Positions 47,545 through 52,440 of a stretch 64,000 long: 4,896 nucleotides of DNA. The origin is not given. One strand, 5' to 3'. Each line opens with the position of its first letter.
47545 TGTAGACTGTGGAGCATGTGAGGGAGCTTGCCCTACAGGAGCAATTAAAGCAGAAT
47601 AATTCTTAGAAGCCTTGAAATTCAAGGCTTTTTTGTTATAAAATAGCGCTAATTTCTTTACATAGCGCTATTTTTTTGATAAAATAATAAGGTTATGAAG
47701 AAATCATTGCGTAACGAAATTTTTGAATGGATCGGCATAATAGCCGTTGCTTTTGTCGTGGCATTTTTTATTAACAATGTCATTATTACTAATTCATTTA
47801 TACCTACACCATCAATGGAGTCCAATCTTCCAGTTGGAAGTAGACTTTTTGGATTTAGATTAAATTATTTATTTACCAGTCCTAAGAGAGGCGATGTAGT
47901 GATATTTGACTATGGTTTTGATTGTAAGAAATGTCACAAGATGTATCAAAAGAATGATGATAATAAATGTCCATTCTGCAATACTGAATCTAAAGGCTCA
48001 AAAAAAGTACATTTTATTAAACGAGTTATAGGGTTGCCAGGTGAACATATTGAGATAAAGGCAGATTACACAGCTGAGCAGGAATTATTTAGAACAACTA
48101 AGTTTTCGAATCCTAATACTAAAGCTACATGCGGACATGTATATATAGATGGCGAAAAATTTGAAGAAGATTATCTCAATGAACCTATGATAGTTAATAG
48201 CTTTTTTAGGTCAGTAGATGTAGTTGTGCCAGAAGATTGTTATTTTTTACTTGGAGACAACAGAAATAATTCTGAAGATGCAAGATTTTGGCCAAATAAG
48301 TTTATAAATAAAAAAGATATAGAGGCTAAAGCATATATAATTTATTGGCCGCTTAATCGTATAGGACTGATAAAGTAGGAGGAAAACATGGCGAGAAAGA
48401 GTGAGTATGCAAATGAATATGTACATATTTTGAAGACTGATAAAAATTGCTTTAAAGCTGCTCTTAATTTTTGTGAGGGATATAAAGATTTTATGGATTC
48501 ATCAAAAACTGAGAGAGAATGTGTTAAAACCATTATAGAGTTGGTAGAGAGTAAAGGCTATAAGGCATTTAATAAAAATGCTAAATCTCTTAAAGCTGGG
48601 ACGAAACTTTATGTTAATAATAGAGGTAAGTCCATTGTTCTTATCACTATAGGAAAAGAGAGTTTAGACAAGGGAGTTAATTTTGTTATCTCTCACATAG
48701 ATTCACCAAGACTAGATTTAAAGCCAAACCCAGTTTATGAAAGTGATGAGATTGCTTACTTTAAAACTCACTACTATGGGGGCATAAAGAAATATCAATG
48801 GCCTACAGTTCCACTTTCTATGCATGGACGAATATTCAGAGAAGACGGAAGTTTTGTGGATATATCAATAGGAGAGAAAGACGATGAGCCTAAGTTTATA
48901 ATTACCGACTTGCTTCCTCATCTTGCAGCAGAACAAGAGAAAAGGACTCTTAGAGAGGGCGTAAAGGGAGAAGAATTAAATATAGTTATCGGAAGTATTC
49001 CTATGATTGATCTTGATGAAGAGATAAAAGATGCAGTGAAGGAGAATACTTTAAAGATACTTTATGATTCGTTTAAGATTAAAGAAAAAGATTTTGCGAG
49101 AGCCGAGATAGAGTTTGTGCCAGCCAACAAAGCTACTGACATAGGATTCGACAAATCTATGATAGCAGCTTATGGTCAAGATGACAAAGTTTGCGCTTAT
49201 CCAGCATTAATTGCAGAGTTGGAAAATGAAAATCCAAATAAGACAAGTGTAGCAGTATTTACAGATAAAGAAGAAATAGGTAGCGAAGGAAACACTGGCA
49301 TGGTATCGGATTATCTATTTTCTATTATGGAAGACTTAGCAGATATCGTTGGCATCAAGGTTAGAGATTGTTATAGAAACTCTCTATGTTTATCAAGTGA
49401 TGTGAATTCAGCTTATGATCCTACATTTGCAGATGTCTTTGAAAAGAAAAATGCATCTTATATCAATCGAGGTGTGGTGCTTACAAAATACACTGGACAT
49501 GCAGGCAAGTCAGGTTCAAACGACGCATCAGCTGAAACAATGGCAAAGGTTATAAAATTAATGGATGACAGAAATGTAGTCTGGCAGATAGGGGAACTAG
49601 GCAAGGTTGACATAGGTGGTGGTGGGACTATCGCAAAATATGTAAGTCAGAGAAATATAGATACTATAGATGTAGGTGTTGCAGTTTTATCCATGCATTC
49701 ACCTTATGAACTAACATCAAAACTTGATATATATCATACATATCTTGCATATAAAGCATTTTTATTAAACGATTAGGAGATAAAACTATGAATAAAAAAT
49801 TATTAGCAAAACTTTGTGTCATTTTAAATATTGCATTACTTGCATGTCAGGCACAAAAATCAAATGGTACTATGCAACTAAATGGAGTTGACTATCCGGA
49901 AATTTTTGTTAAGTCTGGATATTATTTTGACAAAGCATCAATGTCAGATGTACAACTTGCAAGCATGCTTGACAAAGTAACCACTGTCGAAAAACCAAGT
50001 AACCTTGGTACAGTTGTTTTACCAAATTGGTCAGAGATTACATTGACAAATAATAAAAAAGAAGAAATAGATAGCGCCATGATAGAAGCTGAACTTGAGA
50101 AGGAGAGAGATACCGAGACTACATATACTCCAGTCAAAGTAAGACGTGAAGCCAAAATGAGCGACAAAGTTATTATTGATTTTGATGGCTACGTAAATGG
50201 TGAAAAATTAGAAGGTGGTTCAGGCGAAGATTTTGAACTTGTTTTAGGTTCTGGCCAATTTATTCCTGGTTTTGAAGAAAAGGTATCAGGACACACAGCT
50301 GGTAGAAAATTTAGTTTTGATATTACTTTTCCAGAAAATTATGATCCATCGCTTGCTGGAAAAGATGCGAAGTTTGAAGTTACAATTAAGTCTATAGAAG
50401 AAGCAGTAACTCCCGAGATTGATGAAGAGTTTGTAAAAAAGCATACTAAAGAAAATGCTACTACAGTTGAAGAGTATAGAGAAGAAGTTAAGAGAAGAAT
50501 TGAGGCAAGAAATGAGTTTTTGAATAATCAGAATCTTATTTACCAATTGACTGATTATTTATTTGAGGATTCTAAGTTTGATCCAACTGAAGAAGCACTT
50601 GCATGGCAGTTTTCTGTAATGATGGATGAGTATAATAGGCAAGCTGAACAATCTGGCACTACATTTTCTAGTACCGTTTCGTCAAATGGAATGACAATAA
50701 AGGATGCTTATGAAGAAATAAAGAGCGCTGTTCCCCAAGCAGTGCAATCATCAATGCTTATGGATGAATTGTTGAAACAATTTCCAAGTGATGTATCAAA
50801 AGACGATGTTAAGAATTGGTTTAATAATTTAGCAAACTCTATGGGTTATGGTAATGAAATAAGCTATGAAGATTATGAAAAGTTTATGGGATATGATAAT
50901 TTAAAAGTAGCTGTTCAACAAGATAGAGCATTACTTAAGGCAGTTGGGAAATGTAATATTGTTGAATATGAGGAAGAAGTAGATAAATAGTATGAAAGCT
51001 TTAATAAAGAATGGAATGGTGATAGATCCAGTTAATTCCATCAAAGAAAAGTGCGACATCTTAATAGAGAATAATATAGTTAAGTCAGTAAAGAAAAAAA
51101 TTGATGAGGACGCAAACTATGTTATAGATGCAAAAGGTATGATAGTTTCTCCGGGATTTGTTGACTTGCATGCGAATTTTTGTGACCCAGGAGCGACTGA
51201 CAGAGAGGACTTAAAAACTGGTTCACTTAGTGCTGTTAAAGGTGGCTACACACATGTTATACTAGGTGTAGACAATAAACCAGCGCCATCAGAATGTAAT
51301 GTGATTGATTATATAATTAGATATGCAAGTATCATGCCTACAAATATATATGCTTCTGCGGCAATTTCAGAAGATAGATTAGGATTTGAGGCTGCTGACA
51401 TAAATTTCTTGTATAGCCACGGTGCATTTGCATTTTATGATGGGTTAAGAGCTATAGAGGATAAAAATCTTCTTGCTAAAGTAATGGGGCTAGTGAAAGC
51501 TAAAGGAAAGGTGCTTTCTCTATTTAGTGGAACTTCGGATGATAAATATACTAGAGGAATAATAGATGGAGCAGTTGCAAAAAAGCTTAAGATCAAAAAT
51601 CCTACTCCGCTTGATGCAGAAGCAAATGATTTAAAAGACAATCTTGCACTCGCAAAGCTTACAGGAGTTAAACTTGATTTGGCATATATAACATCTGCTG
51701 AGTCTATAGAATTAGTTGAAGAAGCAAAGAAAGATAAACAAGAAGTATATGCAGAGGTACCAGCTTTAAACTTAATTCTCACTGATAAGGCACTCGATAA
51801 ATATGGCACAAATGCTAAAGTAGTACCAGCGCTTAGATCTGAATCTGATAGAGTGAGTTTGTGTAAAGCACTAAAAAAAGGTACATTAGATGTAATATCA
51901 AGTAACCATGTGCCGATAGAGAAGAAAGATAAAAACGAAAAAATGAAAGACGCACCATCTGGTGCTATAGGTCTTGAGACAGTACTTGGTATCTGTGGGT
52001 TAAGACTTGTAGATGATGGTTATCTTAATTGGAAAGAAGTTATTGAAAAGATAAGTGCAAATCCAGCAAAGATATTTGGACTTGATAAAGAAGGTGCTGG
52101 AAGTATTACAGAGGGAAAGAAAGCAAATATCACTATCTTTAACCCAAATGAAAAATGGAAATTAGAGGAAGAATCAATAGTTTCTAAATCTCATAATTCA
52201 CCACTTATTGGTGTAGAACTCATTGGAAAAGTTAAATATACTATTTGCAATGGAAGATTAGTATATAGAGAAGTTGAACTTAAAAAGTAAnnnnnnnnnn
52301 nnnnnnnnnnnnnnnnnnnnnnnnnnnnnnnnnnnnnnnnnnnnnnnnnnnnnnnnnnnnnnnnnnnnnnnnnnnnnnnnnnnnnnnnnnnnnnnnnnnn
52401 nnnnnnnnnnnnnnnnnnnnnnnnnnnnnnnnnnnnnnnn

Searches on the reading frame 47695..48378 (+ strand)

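Call 99: search_protein_families(library=pfam, proteins=[window:47695-48378:+], max_evalue=1e-8)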
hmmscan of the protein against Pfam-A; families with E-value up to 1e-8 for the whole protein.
window:47695-48378:+ (227 aa): 1 family
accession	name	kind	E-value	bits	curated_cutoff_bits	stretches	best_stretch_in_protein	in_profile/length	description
PF10502.14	Peptidase_S26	-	1.9e-34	119.5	22.9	1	10-218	2-168/168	Signal peptidase, peptidase S26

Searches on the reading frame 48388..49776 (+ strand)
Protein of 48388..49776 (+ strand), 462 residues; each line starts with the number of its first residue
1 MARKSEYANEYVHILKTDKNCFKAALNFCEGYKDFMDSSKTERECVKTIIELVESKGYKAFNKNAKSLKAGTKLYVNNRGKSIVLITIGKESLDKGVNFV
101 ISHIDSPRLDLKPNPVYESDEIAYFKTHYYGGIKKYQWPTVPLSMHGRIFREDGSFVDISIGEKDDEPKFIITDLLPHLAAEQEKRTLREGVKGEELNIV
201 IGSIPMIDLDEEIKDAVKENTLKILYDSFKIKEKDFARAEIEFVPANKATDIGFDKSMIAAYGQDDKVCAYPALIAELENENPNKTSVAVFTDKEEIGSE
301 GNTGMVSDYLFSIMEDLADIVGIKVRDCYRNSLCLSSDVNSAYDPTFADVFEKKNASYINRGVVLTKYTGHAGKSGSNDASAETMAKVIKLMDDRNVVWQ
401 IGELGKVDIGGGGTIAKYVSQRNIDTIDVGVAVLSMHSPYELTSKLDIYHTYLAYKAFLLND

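Call 99: search_protein_families(library=pfam, proteins=[window:48388-49776:+], max_evalue=1e-8)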
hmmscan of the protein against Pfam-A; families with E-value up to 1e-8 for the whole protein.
window:48388-49776:+ (462 aa): 1 family
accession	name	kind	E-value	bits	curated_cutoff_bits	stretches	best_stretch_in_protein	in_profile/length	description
PF02127.20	Peptidase_M18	-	2.5e-82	277.5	24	1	35-458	1-431/432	Aminopeptidase I zinc metalloprotease (M18)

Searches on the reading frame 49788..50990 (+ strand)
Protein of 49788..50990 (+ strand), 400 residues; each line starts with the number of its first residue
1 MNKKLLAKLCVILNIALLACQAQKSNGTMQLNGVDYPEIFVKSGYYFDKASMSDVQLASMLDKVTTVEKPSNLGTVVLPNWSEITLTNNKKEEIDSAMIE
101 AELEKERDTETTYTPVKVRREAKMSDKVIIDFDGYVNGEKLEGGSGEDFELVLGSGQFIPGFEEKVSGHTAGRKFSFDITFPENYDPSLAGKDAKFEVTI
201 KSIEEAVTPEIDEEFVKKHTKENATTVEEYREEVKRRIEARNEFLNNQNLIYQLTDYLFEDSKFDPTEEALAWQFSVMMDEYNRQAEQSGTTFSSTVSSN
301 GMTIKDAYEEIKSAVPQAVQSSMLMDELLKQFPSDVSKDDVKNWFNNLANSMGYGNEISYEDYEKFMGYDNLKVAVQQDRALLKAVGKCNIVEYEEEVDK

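Call 99: search_protein_families(library=pfam, proteins=[window:49788-50990:+], max_evalue=1e-8)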
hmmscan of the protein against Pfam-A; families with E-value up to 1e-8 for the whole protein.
window:49788-50990:+ (400 aa): 2 families
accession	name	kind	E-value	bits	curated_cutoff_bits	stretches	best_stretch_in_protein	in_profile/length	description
PF00254.34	FKBP_C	-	5.6e-14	52.7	21.1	1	120-200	3-93/94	FKBP-type peptidyl-prolyl cis-trans isomerase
PF05698.19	Trigger_C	-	4.5e-11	43.5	22.7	1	226-377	1-148/162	Bacterial trigger factor protein (TF) C-terminus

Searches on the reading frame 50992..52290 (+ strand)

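Call 99: search_protein_families(library=pfam, proteins=[window:50992-52290:+], max_evalue=1e-8)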
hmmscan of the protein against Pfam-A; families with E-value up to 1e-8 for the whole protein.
window:50992-52290:+ (432 aa): 2 families
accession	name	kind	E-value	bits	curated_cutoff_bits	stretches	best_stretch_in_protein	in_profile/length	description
PF01979.26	Amidohydro_1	-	5.6e-20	72.3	25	1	51-424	1-345/345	Amidohydrolase family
PF07969.17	Amidohydro_3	-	1e-14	55.3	29.7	0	341-425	403-472/472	Amidohydrolase family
